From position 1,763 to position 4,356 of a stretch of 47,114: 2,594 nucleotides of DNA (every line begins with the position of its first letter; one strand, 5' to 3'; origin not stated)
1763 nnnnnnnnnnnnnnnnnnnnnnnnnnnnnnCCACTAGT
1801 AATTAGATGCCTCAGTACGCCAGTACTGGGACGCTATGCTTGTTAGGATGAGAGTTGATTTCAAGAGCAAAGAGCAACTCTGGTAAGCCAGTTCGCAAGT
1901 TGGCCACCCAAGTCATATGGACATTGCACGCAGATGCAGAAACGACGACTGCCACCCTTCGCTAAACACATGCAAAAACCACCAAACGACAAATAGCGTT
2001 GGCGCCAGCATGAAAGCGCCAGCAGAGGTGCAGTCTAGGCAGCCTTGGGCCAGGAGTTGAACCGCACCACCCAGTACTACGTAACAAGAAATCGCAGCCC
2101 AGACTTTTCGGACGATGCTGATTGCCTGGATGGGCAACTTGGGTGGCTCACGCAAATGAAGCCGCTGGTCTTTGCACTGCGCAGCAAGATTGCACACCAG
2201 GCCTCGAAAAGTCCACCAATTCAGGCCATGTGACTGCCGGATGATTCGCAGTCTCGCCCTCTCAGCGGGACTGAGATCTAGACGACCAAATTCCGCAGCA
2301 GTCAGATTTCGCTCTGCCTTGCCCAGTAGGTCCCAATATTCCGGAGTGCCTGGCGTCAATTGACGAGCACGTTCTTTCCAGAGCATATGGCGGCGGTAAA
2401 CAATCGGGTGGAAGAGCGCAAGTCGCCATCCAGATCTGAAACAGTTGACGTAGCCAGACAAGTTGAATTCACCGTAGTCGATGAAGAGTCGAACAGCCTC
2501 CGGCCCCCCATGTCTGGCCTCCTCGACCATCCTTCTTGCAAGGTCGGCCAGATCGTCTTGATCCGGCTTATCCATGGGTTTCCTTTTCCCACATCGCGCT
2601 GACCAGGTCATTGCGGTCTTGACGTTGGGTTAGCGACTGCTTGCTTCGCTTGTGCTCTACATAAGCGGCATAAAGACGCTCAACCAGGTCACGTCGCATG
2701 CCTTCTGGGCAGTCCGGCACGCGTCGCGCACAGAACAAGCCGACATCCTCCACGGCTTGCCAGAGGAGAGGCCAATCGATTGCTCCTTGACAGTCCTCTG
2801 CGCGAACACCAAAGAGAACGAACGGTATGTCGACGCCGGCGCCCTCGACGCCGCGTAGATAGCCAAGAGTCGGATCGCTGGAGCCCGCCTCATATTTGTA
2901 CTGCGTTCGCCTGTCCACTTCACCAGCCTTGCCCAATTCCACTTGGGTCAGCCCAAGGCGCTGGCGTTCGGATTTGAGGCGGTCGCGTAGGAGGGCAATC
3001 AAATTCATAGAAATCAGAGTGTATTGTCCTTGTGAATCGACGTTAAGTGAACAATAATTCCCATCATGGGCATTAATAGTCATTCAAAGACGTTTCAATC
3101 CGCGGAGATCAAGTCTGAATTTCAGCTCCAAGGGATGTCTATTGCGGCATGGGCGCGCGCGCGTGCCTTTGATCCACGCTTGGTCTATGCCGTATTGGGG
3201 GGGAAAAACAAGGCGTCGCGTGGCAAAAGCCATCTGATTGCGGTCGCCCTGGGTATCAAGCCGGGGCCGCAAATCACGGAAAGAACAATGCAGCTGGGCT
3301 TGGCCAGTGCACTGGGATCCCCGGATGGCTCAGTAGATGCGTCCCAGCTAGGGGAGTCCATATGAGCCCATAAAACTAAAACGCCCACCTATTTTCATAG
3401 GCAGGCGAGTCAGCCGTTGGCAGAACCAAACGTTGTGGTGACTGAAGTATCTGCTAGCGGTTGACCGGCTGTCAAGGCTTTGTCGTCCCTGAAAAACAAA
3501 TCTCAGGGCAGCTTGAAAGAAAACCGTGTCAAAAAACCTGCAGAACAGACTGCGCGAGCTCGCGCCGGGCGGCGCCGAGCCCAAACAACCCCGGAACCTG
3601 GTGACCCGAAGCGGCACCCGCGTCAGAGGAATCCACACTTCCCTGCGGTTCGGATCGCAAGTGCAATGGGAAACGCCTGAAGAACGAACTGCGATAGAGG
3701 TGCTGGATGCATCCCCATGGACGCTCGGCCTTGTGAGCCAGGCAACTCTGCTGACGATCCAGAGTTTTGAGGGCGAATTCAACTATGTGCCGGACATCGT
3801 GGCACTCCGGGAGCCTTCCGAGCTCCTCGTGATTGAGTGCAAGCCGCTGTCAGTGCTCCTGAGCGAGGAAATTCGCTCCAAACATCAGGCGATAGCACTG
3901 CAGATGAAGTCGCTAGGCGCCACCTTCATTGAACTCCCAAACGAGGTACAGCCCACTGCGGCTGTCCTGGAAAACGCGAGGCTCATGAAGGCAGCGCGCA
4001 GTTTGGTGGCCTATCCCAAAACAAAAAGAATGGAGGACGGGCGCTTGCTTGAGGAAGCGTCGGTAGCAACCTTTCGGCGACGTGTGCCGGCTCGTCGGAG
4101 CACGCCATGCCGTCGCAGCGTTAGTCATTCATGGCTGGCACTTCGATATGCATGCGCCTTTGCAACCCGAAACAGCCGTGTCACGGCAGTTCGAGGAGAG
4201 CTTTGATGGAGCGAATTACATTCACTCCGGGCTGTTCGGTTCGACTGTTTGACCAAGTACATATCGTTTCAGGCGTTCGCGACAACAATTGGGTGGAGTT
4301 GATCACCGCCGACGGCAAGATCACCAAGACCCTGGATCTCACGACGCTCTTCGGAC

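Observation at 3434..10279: Compact, essentially cargo-less Tn7-like element with up to three target-selector genes and an unrecognised attachment site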

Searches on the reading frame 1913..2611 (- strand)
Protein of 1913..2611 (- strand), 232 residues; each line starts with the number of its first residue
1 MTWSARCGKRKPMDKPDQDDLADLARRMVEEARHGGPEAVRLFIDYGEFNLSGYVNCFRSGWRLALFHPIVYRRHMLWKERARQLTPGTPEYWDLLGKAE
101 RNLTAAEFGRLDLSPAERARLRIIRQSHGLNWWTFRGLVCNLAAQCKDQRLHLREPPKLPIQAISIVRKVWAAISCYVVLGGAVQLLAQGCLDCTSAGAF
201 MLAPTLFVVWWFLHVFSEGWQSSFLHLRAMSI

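Call 3: search_protein_families(library=pfam, proteins=[window:1913-2611:-], max_evalue=0.01)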
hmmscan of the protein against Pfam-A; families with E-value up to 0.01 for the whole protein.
window:1913-2611:- (232 aa): 0 families

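Call 11: search_protein_families(library=phrogs, proteins=[window:1913-2611:-], max_evalue=0.001)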
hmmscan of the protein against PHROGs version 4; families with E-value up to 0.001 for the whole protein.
window:1913-2611:- (232 aa): 0 families

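Call 79: find_related_loci(query=window:1913-2611:-, collection=viral_contigs, flank=10000)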
Query window:1913-2611:- (232 aa) in viral_contigs; peptide patterns used: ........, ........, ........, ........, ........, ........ (x = any residue, [..] = any of these).
3 stretches matched a pattern, but none encodes a relative of the query by tblastn (E <= 1e-3).

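Call 80: find_homologous_proteins(query=window:1913-2611:-, max_evalue=0.00001)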
Query window:1913-2611:- (232 aa): 8 proteins with E <= 0.00001 among 1291 candidates.
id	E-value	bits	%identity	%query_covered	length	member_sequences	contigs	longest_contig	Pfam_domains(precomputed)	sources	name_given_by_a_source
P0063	2.1e-133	461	90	95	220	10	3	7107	-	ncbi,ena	-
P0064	9.6e-128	443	85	95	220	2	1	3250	-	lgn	-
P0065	1.9e-115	402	78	95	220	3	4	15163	-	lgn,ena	-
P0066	7.1e-115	401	77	95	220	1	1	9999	-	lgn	-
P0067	9.5e-113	394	76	95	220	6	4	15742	-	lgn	-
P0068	7.1e-112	391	76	95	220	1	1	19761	-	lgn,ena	-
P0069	7.2e-110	384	76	95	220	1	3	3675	-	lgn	-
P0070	7.7e-91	322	73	84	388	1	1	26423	-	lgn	-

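Call 81: find_encoding_contigs(protein=P0063, flank=10000, max_places=4)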
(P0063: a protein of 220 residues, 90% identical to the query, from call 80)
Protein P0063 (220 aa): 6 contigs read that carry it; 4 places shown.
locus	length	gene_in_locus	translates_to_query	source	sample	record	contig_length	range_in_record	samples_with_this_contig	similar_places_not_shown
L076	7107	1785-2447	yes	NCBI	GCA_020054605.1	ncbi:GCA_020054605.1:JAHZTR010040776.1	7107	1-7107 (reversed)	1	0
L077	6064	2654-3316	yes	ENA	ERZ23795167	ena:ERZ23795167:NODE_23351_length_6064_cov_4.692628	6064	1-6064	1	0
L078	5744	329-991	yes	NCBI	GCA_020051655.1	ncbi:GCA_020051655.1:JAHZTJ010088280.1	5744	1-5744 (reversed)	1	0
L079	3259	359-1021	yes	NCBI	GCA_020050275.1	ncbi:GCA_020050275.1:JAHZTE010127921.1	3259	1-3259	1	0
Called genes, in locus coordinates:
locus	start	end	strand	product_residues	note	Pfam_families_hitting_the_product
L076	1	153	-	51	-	?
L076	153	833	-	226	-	-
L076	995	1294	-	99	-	-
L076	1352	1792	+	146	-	PF01381:HTH_3 (weak)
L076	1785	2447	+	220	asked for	-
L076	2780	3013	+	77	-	-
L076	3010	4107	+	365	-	PF00145:DNA_methylase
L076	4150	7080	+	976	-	PF01170:UPF0020 (faint), PF02384:N6_Mtase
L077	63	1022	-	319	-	-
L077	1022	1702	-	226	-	-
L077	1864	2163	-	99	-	-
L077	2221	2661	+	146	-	PF01381:HTH_3 (weak)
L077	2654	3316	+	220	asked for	-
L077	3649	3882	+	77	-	-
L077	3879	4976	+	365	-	PF00145:DNA_methylase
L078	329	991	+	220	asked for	-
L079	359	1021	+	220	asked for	-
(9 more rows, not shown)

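Call 82: find_encoding_contigs(protein=P0068, flank=10000, max_places=3)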
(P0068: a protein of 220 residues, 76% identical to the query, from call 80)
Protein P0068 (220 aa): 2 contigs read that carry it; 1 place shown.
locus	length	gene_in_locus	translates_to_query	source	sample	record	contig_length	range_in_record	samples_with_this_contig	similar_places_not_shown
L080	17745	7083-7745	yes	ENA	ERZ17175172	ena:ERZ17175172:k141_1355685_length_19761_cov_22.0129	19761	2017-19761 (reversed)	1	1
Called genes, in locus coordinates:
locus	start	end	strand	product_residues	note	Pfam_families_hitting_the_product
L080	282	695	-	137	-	-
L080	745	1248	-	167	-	PF13560:HTH_31, PF01381:HTH_3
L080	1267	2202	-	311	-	PF06527:TniQ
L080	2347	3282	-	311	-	PF05621:TniB, PF13401:AAA_22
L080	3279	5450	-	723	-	PF00665:rve (weak), PF09299:Mu-transpos_C (weak)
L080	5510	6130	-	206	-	-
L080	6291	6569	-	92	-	-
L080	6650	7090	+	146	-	PF01381:HTH_3 (weak)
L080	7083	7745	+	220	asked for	-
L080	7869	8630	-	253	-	-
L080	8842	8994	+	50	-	-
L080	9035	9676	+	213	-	PF03235:GmrSD_N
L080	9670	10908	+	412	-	PF03235:GmrSD_N (weak), PF07510:GmrSD_C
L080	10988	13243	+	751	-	PF13166:AAA_13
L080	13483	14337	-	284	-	-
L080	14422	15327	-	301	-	PF18159:S_4TM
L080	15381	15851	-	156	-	PF26395:E2-CBASS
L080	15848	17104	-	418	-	PF18144:SMODS, PF21654:DncV-like_NTFase (weak)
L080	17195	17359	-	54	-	-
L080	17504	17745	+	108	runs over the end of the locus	PF13560:HTH_31, PF12844:HTH_19, PF13443:HTH_26, PF01381:HTH_3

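Call 83: find_encoding_contigs(protein=P0067, flank=10000, max_places=4)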
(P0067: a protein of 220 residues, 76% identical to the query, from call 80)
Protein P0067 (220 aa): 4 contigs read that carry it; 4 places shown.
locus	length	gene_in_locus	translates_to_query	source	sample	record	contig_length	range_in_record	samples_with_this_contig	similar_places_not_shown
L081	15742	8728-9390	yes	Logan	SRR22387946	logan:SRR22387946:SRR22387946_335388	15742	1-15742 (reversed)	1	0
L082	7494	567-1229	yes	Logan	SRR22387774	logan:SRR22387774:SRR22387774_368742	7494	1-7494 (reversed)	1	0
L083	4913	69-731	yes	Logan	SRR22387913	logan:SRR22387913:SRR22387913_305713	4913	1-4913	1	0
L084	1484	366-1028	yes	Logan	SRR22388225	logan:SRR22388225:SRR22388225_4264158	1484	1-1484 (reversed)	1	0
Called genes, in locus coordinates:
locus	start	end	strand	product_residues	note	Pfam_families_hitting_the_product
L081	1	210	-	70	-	?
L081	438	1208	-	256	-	-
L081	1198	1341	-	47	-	-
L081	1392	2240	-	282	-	PF06527:TniQ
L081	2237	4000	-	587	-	-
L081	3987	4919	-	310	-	PF05621:TniB, PF13401:AAA_22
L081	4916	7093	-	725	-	PF00665:rve (weak), PF09299:Mu-transpos_C (weak)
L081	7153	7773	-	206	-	-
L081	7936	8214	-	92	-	-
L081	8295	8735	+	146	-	PF01381:HTH_3 (weak)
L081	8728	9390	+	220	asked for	-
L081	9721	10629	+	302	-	PF24390:PRTase-CE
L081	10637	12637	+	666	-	PF24389:ORC-CDC6-like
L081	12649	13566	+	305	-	-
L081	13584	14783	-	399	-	-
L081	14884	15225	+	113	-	-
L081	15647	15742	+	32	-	?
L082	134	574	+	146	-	PF01381:HTH_3 (weak)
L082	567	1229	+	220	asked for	-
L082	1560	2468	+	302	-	PF24390:PRTase-CE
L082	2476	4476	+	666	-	PF24389:ORC-CDC6-like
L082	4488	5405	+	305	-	-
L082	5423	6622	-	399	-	-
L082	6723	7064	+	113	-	-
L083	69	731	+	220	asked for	-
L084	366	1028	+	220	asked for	-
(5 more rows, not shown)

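Call 90: find_encoding_contigs(protein=P0065, flank=10000, max_places=4)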
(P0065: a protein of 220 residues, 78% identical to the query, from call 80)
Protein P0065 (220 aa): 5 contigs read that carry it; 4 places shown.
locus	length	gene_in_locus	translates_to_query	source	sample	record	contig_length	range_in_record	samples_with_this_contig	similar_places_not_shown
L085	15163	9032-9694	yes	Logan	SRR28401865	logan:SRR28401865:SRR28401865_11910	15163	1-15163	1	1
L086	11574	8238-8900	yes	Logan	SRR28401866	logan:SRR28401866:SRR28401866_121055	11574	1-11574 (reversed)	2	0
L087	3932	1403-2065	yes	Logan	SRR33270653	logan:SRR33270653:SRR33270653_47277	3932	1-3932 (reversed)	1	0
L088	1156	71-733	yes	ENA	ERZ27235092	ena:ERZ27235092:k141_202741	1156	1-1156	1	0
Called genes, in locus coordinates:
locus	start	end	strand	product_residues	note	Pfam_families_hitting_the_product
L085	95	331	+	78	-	-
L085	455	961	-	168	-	PF13560:HTH_31, PF01381:HTH_3 (faint)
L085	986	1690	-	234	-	-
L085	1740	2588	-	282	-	PF06527:TniQ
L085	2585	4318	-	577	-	-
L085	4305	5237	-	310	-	PF05621:TniB, PF13401:AAA_22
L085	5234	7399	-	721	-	PF00665:rve (weak), PF09299:Mu-transpos_C (weak)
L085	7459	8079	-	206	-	-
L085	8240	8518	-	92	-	-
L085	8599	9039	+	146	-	PF01381:HTH_3 (weak)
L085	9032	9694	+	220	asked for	-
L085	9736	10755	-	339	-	-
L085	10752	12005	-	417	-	-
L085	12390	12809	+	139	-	PF01527:HTH_Tnp_1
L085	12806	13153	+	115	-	PF05717:TnpB_IS66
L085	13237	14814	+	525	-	PF13007:LZ_Tnp_IS66, PF13005:zf-IS66, PF03050:DDE_Tnp_IS66, PF13817:DDE_Tnp_IS66_C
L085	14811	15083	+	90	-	-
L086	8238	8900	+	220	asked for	-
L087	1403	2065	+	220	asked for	-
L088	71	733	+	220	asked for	-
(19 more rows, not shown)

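Call 103: search_protein_families(library=padloc, proteins=[window:1913-2611:-], max_evalue=0.01)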
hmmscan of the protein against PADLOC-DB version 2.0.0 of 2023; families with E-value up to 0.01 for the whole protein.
window:1913-2611:- (232 aa): 0 families

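Call 120: find_encoding_contigs(protein=P0064, flank=10000, max_places=4)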
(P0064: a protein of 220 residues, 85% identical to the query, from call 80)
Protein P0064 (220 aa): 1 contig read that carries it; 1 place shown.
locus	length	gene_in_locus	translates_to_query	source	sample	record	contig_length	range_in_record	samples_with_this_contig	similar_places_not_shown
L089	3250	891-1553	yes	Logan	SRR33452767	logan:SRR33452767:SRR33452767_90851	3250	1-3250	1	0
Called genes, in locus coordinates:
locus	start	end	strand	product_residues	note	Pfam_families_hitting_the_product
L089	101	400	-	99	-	-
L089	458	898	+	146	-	PF01381:HTH_3 (weak)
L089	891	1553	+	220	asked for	-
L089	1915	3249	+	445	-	?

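Call 136: predict_structure(alignment_id=A14)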
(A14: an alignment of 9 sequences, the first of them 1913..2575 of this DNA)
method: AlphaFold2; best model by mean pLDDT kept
length: 220 residues; sequences in the alignment: 9
mean_pLDDT: 60.2   pTM: 0.44
mean pLDDT of the five models: 60.2, 48.4, 47.6, 47.0, 40.7
residues with pLDDT >= 90: 0; 70-90: 56; 50-70: 117; < 50: 47
segments of 3 or more residues with pLDDT < 50: 1-4, 129-150, 206-220
pLDDT, mean of each block of 10 residues (from residue 1): 52 68 66 54 61 71 79 79 73 61 70 71 54 40 38 58 64 58 54 65 51 38
secondary structure, 60 per line:
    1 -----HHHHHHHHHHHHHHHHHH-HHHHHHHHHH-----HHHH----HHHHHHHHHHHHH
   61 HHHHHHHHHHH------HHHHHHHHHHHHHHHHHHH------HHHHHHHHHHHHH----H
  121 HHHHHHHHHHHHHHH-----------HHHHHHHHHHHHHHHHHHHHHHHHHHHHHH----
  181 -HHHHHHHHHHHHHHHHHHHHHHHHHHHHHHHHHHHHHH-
elements in order: H6-23 H25-34 H40-43 H48-71 H78-96 H103-115 H120-135 H147-176 H182-219
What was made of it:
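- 1913..2575 (-): 220-aa protein (the ORF is open to 2611). It is all-helical with two C-terminal hydrophobic helices and is co-oriented with the repressor gene. Function unknown. The structure model is low-confidence, pLDDT 60 (call 136).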

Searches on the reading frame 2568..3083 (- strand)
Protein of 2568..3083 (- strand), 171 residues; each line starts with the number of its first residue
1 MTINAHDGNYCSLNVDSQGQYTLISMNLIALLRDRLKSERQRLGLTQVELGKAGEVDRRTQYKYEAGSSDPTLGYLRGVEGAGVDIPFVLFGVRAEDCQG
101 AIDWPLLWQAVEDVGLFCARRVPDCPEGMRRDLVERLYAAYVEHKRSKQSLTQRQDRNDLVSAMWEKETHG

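Call 3: search_protein_families(library=pfam, proteins=[window:2568-3083:-], max_evalue=0.01)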
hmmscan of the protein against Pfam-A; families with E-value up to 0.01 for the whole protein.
window:2568-3083:- (171 aa): 2 families
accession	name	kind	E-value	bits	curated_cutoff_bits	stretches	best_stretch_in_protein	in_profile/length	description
PF01381.28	HTH_3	-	1.6e-05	25.3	23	1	36-77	1-42/55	Helix-turn-helix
PF13560.12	HTH_31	-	0.00031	21.4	27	1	32-76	2-47/64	Helix-turn-helix domain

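Call 11: search_protein_families(library=phrogs, proteins=[window:2568-3083:-], max_evalue=0.001)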
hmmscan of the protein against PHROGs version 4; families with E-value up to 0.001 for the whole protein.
window:2568-3083:- (171 aa): 5 families
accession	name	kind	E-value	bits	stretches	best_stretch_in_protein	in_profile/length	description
phrog_8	-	transcription regulation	1.6e-07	32.1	1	30-96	160-222/346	transcriptional regulator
phrog_4836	-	transcription regulation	7.4e-07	29.9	1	32-101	76-146/194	CII-like regulator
phrog_3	-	transcription regulation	6.7e-06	27.1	1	28-92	85-148/430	transcriptional repressor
phrog_17822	-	unknown function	1.3e-05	25.6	1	35-99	11-75/267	-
phrog_1373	-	transcription regulation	0.00075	20.5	0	32-79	64-111/166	transcriptional regulator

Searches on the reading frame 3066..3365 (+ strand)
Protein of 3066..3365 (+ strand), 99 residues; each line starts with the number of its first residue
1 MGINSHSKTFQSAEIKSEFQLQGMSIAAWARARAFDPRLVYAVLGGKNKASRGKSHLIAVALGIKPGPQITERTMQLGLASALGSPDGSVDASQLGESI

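Call 3: search_protein_families(library=pfam, proteins=[window:3066-3365:+], max_evalue=0.01)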
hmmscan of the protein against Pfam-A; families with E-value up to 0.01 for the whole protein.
window:3066-3365:+ (99 aa): 0 families

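Call 7: search_protein_families(library=ncbifam, proteins=[window:3066-3365:+], max_evalue=0.01)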
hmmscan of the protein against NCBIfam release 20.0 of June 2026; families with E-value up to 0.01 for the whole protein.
window:3066-3365:+ (99 aa): 1 family
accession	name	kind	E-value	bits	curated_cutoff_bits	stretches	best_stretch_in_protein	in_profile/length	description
TIGR04111.1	BcepMu_gp16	hypoth_equivalog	5.1e-23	80.7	34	1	13-65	3-55/55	phage-associated protein, BcepMu gp16 family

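Call 11: search_protein_families(library=phrogs, proteins=[window:3066-3365:+], max_evalue=0.001)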
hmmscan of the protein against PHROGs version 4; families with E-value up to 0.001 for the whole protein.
window:3066-3365:+ (99 aa): 1 family
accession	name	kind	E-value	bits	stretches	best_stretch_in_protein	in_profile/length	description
phrog_925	-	DNA, RNA and nucleotide metabolism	5.2e-21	75.2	1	11-69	5-63/67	HTH DNA binding protein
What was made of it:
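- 3066..3365 (+): Ner-like DNA-binding protein of the BcepMu gp16 family. A sigma-70-like promoter lies at 3030-3058. TIGR04111 at 5e-23 and phrog_925 at 5e-21 (calls 7, 11).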

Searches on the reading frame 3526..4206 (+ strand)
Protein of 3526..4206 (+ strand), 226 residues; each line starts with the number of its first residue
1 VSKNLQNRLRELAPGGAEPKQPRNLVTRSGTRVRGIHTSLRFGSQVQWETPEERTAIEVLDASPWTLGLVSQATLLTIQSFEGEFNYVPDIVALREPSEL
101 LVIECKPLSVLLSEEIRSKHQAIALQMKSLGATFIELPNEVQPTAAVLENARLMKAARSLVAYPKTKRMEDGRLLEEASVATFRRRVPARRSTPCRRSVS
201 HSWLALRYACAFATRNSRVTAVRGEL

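Call 3: search_protein_families(library=pfam, proteins=[window:3526-4206:+], max_evalue=0.01)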
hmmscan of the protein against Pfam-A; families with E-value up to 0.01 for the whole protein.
window:3526-4206:+ (226 aa): 0 families

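Call 7: search_protein_families(library=ncbifam, proteins=[window:3526-4206:+], max_evalue=0.01)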
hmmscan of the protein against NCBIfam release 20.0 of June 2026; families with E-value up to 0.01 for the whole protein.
window:3526-4206:+ (226 aa): 1 family
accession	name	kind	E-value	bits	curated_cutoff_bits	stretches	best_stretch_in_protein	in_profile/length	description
NF033179.1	TnsA_like_Actin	subfamily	2.3e-08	33.8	110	1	31-154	25-144/212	TnsA-like heteromeric transposase endonuclease subunit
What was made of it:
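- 3526..4206 (+): tnsA-like endonuclease (PD-(D/E)xK type). NF033179 at 2e-8 (call 7).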

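Call 11: search_protein_families(library=phrogs, proteins=[window:3526-4206:+], max_evalue=0.001)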
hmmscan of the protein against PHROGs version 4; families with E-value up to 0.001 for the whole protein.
window:3526-4206:+ (226 aa): 0 families

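Call 51: search_solved_structures(query=window:3526-4206:+, max_evalue=1, show_alignments=1)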
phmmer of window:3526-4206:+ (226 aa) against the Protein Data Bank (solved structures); distinct sequences matched with E-value up to 1: 2.
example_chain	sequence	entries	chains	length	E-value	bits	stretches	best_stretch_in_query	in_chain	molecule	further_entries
7ah0_A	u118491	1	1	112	0.04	16.8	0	109-135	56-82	4D2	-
8ccr_A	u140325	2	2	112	0.071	16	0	113-151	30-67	4D2 (mutant T19D)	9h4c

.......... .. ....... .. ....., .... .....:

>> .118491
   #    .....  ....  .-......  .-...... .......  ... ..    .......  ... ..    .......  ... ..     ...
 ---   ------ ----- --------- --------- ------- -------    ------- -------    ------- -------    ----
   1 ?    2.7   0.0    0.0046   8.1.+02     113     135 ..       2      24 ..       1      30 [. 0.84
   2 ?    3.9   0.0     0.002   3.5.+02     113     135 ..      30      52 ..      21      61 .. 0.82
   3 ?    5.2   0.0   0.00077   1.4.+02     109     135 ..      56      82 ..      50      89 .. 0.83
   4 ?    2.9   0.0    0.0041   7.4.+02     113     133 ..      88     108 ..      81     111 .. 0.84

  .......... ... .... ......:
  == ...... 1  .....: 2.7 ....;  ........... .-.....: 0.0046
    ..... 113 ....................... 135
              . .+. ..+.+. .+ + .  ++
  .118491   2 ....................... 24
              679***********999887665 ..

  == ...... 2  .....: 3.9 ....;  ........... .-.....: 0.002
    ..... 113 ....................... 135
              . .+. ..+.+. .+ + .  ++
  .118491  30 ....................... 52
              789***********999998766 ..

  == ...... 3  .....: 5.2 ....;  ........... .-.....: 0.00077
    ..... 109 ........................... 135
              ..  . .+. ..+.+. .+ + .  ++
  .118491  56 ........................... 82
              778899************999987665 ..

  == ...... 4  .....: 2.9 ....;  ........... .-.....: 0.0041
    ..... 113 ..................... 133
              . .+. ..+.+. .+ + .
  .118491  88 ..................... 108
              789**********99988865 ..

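Call 100: search_solved_structures(query=A12, max_evalue=0.1, show_alignments=1)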
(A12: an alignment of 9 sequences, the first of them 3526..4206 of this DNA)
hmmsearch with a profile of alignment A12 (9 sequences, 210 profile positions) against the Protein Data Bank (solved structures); distinct sequences matched with E-value up to 0.1: 0.
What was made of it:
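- On Tn7-like transposon: No PDB sequence hit (calls 51, 100).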

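Call 104: search_protein_families(library=pfam, alignment_id=A12, max_evalue=1)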
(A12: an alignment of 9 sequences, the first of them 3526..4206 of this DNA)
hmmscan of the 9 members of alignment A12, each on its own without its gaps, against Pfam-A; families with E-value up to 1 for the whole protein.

A. member 1, window:3526-4206:+ (226 aa): 1 family
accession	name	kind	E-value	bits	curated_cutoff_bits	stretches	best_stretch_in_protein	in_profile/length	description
PF01870.24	Hjc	-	0.043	14.2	21.1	1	82-107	25-48/93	Archaeal holliday junction resolvase (hjc)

B. families by the number of members that match (of 9 scanned): 3 families
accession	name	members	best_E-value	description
PF08722.17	Tn7_TnsA-like_N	5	0.0044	TnsA-like endonuclease N terminal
PF01870.24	Hjc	2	0.02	Archaeal holliday junction resolvase (hjc)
PF05367.17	Phage_endo_I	1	0.16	Phage endonuclease I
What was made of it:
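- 3526..4206 (+): PF08722 hits in 5 of 9 relatives (call 104).
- On Tn7-like transposon: PF08722 in 5 of 9 members, best 0.0044 (call 104).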

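Call 135: predict_structure(protein=window:3526-4206:+)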
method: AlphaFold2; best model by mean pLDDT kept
length: 226 residues; sequences in the alignment: 1
mean_pLDDT: 30.2   pTM: 0.26
mean pLDDT of the five models: 30.2, 29.6, 29.6, 28.2, 26.1
residues with pLDDT >= 90: 0; 70-90: 0; 50-70: 0; < 50: 226
segments of 3 or more residues with pLDDT < 50: 1-226
pLDDT, mean of each block of 10 residues (from residue 1): 32 29 25 24 27 28 25 28 29 32 37 42 43 34 31 31 25 29 28 26 33 27 23
secondary structure, 60 per line:
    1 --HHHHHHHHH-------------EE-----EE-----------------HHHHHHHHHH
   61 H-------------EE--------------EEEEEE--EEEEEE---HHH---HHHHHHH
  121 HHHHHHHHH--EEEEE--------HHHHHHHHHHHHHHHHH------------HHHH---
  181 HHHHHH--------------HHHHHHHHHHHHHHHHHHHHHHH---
elements in order: H3-11 H51-61 E91-96 E99-104 H114-129 E132-136 H145-161 H174-177 H181-186 H201-223
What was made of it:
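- Tried and rejected: The single-sequence TnsA model had pLDDT 30 and the 220-aa protein model pLDDT 60, so neither was used for a fold search (calls 135, 136).
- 3526..4206 (+): The fold was not confirmed because the single-sequence model failed, pLDDT 30 (call 135).
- On Tn7-like transposon: The structure model is unusable (call 135).
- The TnsA fold is not confirmed (calls 100, 135).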
